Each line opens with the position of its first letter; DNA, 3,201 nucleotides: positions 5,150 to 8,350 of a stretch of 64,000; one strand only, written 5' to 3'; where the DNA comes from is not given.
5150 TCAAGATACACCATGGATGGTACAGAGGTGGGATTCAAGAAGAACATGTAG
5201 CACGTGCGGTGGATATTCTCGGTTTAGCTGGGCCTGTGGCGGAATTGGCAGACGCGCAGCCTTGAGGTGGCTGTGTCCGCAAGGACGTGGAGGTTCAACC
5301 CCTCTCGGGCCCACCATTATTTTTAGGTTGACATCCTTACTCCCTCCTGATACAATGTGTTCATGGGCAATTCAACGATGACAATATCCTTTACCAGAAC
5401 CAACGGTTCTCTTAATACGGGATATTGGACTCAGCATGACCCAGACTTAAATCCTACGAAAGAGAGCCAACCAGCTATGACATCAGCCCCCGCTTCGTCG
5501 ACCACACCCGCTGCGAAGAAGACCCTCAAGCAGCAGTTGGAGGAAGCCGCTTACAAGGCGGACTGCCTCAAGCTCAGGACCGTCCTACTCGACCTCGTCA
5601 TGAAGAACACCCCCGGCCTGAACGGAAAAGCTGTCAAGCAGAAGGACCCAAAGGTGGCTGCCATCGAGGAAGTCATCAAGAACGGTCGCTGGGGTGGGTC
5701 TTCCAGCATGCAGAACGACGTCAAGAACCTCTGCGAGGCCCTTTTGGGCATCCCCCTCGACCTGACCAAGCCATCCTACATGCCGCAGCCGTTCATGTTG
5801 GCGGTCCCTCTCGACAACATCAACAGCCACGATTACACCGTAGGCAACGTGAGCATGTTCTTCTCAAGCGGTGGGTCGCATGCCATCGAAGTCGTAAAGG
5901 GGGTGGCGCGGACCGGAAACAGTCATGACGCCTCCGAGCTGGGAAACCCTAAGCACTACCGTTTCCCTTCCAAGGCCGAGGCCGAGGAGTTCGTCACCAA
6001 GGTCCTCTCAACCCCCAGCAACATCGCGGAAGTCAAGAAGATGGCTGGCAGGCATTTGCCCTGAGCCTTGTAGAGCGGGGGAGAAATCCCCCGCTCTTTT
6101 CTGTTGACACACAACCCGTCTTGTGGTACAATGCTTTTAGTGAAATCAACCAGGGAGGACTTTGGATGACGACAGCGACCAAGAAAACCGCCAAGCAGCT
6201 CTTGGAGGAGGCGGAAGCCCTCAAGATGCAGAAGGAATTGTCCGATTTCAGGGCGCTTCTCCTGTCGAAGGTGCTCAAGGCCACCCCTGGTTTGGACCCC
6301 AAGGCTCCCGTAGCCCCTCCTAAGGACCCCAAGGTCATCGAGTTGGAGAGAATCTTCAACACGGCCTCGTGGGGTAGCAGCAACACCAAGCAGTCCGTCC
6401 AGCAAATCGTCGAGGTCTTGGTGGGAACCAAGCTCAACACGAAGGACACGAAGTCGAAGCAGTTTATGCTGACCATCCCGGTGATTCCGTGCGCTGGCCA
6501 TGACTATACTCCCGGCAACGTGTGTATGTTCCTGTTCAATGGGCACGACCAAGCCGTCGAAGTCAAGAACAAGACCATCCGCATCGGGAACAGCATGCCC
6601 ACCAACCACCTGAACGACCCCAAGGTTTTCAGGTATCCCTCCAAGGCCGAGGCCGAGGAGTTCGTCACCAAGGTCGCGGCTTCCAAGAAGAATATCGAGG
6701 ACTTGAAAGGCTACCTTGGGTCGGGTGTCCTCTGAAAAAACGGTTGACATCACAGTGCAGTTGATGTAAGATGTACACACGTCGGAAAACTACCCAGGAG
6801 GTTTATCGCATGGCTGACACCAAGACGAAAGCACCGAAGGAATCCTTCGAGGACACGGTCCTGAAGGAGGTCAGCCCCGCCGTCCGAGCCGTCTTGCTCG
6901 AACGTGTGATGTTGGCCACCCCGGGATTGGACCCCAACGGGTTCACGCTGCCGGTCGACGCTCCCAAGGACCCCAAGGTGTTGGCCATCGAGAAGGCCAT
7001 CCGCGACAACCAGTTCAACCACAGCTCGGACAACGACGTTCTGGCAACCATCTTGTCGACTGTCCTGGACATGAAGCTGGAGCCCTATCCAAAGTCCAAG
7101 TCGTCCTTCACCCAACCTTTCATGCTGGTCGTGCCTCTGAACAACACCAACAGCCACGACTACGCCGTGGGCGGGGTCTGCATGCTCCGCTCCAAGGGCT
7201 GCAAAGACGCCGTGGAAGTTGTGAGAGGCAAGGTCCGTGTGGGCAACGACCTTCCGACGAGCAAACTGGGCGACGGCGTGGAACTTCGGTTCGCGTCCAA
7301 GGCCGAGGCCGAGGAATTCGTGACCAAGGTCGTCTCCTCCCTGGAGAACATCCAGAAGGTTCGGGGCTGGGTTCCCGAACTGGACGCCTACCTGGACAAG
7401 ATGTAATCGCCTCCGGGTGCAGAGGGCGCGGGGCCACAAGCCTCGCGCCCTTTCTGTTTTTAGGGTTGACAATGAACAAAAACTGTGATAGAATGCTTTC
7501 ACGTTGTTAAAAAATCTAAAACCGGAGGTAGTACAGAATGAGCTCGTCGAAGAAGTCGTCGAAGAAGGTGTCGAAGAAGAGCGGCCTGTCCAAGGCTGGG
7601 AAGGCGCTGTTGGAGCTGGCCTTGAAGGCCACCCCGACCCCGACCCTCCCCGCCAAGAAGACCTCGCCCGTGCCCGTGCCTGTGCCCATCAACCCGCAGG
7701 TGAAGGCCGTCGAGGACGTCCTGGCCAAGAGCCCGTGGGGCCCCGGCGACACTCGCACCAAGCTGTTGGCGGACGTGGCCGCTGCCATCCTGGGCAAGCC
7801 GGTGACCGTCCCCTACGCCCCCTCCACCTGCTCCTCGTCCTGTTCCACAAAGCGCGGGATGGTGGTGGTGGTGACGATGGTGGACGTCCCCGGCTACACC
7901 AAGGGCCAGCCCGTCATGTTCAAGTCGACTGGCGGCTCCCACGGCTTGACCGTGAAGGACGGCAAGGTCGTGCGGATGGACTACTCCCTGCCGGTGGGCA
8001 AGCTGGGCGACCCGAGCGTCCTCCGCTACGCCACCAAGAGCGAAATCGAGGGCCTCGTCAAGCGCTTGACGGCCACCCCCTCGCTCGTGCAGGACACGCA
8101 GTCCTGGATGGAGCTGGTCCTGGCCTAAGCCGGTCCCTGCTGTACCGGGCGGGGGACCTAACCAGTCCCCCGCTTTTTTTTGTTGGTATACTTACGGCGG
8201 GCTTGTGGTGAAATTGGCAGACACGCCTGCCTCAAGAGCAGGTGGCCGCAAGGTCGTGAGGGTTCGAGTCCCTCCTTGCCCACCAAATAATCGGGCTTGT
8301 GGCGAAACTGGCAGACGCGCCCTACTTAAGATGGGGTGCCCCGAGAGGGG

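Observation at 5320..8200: Four tandem, individually promoted paralogs of an unknown ~200-aa family with near-identical C-terminal nucleotide blocks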

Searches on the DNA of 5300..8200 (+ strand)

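Call 6: search_dna_similar(query=window:5300-8200:+, collection=phages, mode=distant)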
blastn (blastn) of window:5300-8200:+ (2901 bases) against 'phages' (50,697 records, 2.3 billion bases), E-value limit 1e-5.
No match.
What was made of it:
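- Tried and rejected: None was found (call 6).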

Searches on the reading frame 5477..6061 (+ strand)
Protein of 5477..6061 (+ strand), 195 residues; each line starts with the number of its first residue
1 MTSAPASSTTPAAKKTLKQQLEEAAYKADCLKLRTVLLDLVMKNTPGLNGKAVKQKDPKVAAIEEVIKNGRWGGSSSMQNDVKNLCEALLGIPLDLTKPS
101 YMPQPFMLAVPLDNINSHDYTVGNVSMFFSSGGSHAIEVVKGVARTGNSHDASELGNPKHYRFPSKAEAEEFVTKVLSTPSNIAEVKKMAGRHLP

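Call 7: search_protein_families(library=pfam, proteins=[window:5477-6061:+], max_evalue=1)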
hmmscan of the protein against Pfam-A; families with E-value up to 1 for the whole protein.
window:5477-6061:+ (195 aa): 0 families

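Call 8: search_protein_families(library=phrogs, proteins=[window:5477-6061:+], max_evalue=1)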
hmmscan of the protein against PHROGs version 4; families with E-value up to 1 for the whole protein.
window:5477-6061:+ (195 aa): 0 families

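Call 11: find_homologous_proteins(query=A1, max_evalue=0.01)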
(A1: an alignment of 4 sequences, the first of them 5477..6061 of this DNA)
Query A1 (4 sequences) (195 aa, profile of the alignment): 10 proteins with E <= 0.01 among 7876 candidates.
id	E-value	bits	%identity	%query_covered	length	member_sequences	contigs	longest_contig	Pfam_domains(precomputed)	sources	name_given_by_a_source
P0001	2.0e-86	306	44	93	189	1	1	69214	-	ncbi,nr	ncbi:Uncharacterised protein [uncultured archaeon]|nr:Uncharacterised protein [uncultured archaeon]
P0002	9.1e-84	298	45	89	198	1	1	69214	-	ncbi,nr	ncbi:Uncharacterised protein [uncultured archaeon]|nr:Uncharacterised protein [uncultured archaeon]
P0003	2.3e-82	293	100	100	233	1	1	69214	-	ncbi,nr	ncbi:Uncharacterised protein [uncultured archaeon]|nr:Uncharacterised protein [uncultured archaeon]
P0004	1.6e-78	281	28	77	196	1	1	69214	-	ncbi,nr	ncbi:Uncharacterised protein [uncultured archaeon]|nr:Uncharacterised protein [uncultured archaeon]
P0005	6.6e-66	239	45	79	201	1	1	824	-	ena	-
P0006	4.8e-59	217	44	96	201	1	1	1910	-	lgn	-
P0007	5.6e-55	204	40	86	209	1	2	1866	-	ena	-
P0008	1.5e-41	160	38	99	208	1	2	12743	-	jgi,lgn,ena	-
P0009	1.3e-37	147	48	78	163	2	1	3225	-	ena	-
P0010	2.6e-29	120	29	78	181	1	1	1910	-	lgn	-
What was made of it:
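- On SPO1-type host-takeover module: The window is part of a 69,214-bp metagenomic contig (call 11).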

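Call 12: search_solved_structures(query=A1, max_evalue=10)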
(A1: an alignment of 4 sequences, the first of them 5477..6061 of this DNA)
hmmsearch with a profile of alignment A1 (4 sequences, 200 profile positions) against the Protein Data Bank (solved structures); distinct sequences matched with E-value up to 10: 3.
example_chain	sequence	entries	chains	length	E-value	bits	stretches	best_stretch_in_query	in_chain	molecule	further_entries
3ugm_A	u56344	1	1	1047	2.8e-14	56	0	120-147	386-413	TAL effector AvrBs3/PthA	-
6jw5_A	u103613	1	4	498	1.1e-09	41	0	120-147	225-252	TAL effector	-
6jw0_A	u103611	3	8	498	1.2e-09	40.9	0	120-147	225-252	TAL effector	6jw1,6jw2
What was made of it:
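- A profile of the four copies scored E=2.8e-14 against TAL effector chains in the PDB sequence search (call 12).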

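Call 14: find_encoding_contigs(protein=P0008, flank=10000)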
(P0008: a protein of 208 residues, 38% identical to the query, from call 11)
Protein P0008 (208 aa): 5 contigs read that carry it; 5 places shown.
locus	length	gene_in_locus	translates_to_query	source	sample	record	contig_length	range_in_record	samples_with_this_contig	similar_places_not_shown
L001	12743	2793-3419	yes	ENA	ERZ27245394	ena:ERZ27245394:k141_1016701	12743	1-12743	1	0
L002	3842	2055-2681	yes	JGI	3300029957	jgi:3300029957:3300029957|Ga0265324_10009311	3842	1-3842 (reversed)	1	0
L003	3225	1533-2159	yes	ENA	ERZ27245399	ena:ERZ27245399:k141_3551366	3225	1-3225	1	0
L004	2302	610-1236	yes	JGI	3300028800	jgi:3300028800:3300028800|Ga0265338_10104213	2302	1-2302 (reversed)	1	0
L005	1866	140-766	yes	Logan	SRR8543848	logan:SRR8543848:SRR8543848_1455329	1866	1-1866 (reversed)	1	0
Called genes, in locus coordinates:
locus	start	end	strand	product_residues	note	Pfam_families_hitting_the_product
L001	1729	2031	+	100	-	-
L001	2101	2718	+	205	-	-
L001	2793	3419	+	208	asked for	-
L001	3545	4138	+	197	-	-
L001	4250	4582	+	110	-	-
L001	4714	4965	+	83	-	-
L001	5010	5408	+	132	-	-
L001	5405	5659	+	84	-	-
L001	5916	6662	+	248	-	-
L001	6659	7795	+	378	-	PF18143:HAD_SAK_2 (faint)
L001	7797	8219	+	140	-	-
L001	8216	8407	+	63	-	-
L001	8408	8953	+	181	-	-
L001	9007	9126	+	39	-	-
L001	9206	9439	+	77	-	-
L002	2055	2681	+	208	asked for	-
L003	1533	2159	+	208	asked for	-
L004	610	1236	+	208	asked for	-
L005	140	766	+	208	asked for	-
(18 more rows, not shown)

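Call 15: find_encoding_contigs(protein=P0006, flank=10000)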
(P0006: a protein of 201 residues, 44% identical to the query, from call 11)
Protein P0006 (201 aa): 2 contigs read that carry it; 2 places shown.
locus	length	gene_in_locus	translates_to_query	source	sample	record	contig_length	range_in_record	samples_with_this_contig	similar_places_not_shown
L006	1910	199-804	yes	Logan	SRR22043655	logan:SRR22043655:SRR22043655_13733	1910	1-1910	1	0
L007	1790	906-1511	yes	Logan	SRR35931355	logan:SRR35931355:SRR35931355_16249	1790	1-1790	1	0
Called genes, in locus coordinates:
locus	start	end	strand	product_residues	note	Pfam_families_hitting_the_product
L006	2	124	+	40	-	?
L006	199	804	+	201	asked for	-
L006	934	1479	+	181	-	-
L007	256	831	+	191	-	-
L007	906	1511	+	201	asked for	-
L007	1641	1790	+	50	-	?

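Call 66: list_cluster_members(proteins=[P0001, P0004, P0107])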
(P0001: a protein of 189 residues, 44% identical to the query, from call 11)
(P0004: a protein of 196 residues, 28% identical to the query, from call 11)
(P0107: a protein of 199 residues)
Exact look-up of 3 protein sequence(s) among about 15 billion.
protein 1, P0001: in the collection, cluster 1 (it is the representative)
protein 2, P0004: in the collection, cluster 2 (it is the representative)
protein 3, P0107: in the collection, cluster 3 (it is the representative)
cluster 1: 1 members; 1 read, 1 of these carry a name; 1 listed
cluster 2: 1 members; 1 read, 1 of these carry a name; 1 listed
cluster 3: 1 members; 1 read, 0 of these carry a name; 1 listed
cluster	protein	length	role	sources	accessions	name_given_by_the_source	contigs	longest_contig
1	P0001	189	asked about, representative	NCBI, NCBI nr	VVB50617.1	Uncharacterised protein [uncultured archaeon]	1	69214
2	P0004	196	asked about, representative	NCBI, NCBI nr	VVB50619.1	Uncharacterised protein [uncultured archaeon]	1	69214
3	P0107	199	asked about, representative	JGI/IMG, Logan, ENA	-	-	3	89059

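Call 92: search_protein_families(library=ncbifam, proteins=[window:5477-6061:+], max_evalue=0.1)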
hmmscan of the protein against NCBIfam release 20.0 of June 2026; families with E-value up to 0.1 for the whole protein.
window:5477-6061:+ (195 aa): 0 families

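Call 93: search_protein_families(library=padloc, proteins=[window:5477-6061:+], max_evalue=0.1)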
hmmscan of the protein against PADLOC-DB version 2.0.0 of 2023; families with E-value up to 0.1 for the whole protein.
window:5477-6061:+ (195 aa): 0 families
